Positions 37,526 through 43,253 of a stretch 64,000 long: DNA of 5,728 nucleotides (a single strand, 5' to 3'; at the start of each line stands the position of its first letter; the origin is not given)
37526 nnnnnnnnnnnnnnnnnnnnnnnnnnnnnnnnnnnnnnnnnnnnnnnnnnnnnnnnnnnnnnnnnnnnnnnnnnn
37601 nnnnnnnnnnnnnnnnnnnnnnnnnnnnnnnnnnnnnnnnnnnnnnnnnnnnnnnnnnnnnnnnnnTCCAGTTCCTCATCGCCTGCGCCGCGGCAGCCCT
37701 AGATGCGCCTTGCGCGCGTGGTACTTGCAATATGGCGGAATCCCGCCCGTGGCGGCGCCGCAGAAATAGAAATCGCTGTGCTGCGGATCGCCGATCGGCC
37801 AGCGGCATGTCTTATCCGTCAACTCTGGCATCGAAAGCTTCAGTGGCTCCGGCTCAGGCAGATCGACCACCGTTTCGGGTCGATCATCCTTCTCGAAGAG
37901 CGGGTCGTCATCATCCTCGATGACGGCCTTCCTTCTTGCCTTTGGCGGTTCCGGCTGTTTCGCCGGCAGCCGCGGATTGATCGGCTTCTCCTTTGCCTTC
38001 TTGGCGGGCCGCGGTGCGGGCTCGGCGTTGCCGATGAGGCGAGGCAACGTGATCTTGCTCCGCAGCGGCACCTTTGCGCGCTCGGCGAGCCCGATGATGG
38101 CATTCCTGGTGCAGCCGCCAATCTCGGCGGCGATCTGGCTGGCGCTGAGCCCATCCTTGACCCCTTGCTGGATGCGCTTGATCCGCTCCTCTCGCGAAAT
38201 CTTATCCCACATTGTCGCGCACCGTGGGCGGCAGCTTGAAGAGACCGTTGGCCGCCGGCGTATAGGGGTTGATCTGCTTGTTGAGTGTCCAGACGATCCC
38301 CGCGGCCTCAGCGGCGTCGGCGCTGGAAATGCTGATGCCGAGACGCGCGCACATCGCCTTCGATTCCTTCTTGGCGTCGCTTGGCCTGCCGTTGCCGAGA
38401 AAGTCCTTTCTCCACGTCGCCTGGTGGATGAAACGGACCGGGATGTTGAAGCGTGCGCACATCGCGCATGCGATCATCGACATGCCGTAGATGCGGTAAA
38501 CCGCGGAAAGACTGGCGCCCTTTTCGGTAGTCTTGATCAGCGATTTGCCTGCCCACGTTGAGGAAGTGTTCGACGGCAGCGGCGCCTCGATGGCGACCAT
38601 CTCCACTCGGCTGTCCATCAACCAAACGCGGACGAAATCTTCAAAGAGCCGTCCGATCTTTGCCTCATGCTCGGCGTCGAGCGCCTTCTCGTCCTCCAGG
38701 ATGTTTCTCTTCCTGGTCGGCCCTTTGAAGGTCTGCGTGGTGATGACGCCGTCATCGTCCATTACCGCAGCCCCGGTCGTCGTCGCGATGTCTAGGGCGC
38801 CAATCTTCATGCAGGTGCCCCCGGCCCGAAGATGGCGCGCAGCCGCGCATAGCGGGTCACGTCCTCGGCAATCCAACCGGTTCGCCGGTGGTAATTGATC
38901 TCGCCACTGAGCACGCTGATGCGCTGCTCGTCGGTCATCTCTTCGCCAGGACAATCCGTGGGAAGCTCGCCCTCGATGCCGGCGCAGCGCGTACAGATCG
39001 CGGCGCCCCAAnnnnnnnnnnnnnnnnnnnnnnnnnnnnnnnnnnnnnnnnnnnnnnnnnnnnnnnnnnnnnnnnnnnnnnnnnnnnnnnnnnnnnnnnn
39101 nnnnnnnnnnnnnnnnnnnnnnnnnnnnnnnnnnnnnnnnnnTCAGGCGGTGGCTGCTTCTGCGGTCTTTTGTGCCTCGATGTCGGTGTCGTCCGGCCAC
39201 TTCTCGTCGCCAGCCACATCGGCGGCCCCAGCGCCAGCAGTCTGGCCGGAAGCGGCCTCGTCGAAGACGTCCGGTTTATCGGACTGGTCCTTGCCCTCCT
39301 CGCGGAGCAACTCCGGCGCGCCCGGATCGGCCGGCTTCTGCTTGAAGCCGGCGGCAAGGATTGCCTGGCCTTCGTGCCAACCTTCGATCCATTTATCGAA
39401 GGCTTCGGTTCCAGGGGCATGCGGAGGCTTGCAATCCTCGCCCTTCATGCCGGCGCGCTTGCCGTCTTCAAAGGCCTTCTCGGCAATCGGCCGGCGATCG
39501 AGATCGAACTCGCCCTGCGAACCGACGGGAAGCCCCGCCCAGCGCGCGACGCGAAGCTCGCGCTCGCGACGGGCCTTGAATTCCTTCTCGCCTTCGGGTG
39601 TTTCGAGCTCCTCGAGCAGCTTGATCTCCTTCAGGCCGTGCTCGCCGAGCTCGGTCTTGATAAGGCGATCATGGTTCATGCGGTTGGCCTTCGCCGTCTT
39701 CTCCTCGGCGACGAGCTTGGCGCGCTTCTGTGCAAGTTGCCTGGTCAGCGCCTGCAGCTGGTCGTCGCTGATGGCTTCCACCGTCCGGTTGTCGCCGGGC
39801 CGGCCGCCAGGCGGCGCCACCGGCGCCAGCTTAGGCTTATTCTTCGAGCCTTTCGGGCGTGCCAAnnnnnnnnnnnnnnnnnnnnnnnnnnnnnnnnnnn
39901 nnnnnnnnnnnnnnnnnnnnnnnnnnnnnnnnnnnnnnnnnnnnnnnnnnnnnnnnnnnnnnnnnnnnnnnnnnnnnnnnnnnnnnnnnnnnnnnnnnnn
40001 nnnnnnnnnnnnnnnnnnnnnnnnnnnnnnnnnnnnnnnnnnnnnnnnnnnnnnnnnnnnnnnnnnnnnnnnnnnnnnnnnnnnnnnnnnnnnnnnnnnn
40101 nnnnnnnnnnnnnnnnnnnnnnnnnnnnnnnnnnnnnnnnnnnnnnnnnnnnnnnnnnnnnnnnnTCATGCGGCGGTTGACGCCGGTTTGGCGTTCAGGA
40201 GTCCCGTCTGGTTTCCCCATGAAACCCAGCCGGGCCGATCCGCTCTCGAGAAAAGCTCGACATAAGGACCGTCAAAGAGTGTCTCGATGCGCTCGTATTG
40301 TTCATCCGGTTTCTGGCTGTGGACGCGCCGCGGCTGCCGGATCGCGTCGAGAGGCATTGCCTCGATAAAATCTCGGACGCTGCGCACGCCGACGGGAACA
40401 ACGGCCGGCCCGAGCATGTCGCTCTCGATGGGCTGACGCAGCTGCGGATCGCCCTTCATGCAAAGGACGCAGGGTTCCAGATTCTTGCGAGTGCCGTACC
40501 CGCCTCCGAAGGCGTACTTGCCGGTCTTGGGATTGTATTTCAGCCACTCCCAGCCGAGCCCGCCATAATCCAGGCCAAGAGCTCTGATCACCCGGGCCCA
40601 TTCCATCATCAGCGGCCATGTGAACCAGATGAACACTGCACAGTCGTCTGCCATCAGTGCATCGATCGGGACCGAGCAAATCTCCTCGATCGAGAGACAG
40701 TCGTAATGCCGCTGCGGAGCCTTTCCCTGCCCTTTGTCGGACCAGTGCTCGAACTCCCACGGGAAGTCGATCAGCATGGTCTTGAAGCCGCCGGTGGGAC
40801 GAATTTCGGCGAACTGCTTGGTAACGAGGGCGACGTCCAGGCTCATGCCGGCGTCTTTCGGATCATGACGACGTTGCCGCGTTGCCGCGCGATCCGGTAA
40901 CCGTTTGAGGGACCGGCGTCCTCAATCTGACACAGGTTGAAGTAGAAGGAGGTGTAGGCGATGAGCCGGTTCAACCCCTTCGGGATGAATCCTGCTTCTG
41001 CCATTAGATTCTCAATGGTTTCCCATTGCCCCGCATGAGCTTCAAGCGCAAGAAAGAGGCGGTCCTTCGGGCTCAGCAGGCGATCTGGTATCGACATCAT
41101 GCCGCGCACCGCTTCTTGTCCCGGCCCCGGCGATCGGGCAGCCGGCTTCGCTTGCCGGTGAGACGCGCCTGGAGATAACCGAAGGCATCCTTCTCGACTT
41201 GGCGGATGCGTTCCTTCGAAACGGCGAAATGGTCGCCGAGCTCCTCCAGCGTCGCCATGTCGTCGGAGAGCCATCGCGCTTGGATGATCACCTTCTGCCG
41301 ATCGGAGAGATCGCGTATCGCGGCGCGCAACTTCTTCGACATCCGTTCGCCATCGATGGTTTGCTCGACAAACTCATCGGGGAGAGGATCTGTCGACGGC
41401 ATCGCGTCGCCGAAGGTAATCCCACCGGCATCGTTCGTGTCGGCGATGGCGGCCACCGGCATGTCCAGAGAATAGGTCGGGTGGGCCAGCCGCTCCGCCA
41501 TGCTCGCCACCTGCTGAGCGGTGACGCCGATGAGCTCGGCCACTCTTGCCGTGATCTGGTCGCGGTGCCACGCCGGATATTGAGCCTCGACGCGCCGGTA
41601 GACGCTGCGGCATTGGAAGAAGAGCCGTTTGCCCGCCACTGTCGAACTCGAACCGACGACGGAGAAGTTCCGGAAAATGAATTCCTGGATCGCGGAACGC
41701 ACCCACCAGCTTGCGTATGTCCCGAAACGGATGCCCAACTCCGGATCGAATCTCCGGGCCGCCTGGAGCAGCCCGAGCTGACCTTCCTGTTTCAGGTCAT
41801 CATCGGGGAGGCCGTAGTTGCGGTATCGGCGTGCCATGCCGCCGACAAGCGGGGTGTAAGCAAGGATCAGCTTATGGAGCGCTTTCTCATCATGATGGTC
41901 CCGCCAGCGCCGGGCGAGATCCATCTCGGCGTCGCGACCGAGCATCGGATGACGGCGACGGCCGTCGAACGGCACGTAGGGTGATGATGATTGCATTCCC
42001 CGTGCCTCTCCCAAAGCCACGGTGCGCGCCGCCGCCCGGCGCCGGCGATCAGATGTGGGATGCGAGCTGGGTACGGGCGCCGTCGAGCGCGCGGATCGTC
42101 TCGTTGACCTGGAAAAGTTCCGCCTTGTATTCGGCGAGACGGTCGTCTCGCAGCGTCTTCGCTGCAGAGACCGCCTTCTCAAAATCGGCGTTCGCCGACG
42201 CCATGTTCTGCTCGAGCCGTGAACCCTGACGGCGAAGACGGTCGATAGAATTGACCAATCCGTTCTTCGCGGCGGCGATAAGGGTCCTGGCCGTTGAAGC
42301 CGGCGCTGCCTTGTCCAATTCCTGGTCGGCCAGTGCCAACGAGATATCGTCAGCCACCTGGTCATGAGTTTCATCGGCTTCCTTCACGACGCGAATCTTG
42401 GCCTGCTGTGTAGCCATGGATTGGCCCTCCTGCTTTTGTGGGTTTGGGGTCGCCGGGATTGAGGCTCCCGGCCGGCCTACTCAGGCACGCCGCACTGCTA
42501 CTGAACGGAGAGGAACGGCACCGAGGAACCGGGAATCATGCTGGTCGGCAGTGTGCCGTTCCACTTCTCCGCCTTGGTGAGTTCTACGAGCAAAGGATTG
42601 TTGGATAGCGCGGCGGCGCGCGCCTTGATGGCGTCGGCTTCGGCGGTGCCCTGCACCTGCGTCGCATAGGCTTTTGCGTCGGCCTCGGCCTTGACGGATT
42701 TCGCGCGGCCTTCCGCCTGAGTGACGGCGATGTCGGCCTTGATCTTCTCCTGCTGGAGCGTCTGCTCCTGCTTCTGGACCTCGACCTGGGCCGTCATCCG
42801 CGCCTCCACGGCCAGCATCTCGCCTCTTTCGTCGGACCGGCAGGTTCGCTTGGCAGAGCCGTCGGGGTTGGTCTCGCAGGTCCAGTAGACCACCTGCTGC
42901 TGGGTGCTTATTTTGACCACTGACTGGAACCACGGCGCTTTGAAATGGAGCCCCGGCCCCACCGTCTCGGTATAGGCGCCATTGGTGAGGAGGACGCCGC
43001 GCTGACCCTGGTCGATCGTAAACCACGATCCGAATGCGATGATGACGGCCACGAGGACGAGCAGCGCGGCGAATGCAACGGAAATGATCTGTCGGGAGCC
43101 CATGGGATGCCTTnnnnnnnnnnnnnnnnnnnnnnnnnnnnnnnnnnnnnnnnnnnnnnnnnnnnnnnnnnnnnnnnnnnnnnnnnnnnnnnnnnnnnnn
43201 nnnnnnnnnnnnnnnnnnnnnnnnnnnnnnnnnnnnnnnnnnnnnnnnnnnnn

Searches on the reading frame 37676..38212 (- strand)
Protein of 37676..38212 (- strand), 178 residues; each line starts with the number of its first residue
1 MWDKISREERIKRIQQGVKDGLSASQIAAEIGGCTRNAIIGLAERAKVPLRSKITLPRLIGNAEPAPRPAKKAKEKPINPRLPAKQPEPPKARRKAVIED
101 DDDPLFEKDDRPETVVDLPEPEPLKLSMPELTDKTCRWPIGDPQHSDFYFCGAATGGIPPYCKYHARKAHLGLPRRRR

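Call 53: search_protein_families(library=phrogs, max_evalue=0.001, proteins=[window:37676-38212:-])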
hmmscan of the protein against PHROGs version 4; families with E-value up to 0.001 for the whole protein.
window:37676-38212:- (178 aa): 2 families
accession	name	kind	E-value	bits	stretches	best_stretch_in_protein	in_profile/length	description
phrog_16311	-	unknown function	2.3e-12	48.3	1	7-169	6-143/151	-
phrog_12262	-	unknown function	3.1e-06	28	1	94-170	87-163/182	-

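Call 54: search_protein_families(library=pfam, max_evalue=0.001, proteins=[window:37676-38212:-])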
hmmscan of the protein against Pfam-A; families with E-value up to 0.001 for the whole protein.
window:37676-38212:- (178 aa): 1 family
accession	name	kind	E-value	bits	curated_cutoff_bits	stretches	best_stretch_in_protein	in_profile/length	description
PF07750.17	GcrA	-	5.7e-30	105.2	26.9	1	8-173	5-148/155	GcrA cell cycle regulator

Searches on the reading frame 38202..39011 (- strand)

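Call 53: search_protein_families(library=phrogs, max_evalue=0.001, proteins=[window:38202-39011:-])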
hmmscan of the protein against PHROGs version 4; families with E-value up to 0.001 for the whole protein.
window:38202-39011:- (269 aa): 1 family
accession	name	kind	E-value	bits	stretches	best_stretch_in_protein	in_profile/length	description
phrog_159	-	DNA, RNA and nucleotide metabolism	7.3e-06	26.2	1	58-241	78-244/330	RuvC-like Holliday junction resolvase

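Call 54: search_protein_families(library=pfam, max_evalue=0.001, proteins=[window:38202-39011:-])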
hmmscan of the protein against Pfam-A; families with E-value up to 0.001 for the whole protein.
window:38202-39011:- (269 aa): 0 families

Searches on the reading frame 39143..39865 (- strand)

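Call 53: search_protein_families(library=phrogs, max_evalue=0.001, proteins=[window:39143-39865:-])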
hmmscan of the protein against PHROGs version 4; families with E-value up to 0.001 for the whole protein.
window:39143-39865:- (240 aa): 1 family
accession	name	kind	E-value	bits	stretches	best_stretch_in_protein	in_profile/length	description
phrog_26995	-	unknown function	1.4e-23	84.9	1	39-200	15-175/178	-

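Call 54: search_protein_families(library=pfam, max_evalue=0.001, proteins=[window:39143-39865:-])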
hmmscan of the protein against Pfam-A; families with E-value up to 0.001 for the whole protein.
window:39143-39865:- (240 aa): 1 family
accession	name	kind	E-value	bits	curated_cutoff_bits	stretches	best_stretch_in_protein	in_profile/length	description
PF04957.18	RMF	-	9.6e-05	22.8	27.9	1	125-167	6-49/53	Ribosome modulation factor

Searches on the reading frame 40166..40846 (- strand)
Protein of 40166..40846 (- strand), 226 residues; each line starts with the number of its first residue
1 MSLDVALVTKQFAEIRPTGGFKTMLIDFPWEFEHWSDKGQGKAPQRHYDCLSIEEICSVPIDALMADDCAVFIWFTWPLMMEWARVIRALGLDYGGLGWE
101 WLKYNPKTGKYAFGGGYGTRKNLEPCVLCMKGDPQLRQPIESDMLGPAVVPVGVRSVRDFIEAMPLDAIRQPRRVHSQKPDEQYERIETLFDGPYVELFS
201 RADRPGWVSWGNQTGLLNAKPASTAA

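Call 83: search_protein_families(library=phrogs, max_evalue=0.00001, proteins=[window:40166-40846:-])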
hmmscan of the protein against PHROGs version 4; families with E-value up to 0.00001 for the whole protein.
window:40166-40846:- (226 aa): 4 families
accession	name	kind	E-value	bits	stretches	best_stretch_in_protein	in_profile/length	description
phrog_359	-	other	1.6e-49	170.2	1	5-215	106-295/329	DNA methyltransferase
phrog_10837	-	unknown function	1.3e-23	84.5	2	167-215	74-123/139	-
phrog_21315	-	unknown function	2.6e-20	73.8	2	20-134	239-348/415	-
phrog_15877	-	other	1.5e-09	39.2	1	24-133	8-118/152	DNA methyltransferase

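Call 86: search_protein_families(library=pfam, max_evalue=0.001, proteins=[window:40166-40846:-])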
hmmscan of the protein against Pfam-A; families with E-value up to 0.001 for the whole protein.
window:40166-40846:- (226 aa): 1 family
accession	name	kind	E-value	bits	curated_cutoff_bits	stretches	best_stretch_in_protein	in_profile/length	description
PF05063.20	MT-A70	-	5.5e-18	65.9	23.9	1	21-213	1-172/172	MT-A70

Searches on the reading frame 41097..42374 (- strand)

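Call 83: search_protein_families(library=phrogs, max_evalue=0.00001, proteins=[window:41097-42374:-])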
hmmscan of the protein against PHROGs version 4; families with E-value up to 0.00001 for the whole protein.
window:41097-42374:- (425 aa): 1 family
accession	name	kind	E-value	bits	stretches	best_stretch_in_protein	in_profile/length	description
phrog_351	-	transcription regulation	3.7e-39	136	1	150-410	490-731/928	RNA polymerase sigma factor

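Call 86: search_protein_families(library=pfam, max_evalue=0.001, proteins=[window:41097-42374:-])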
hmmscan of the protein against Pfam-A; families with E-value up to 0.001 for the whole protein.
window:41097-42374:- (425 aa): 2 families
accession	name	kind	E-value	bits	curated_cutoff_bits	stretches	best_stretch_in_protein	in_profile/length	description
PF04542.20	Sigma70_r2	-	7.1e-15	55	24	1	169-235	1-67/71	Sigma-70 region 2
PF04545.22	Sigma70_r4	-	2.2e-11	43.5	24.1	1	352-401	1-48/50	Sigma-70, region 4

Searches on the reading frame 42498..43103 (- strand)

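Call 83: search_protein_families(library=phrogs, max_evalue=0.00001, proteins=[window:42498-43103:-])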
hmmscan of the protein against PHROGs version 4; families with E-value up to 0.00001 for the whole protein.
window:42498-43103:- (201 aa): 2 families
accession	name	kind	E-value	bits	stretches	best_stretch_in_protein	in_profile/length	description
phrog_200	-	other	1.4e-32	114.2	2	98-200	265-359/379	lipoprotein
phrog_38808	-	unknown function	6.2e-14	53.1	1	143-200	10-67/68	-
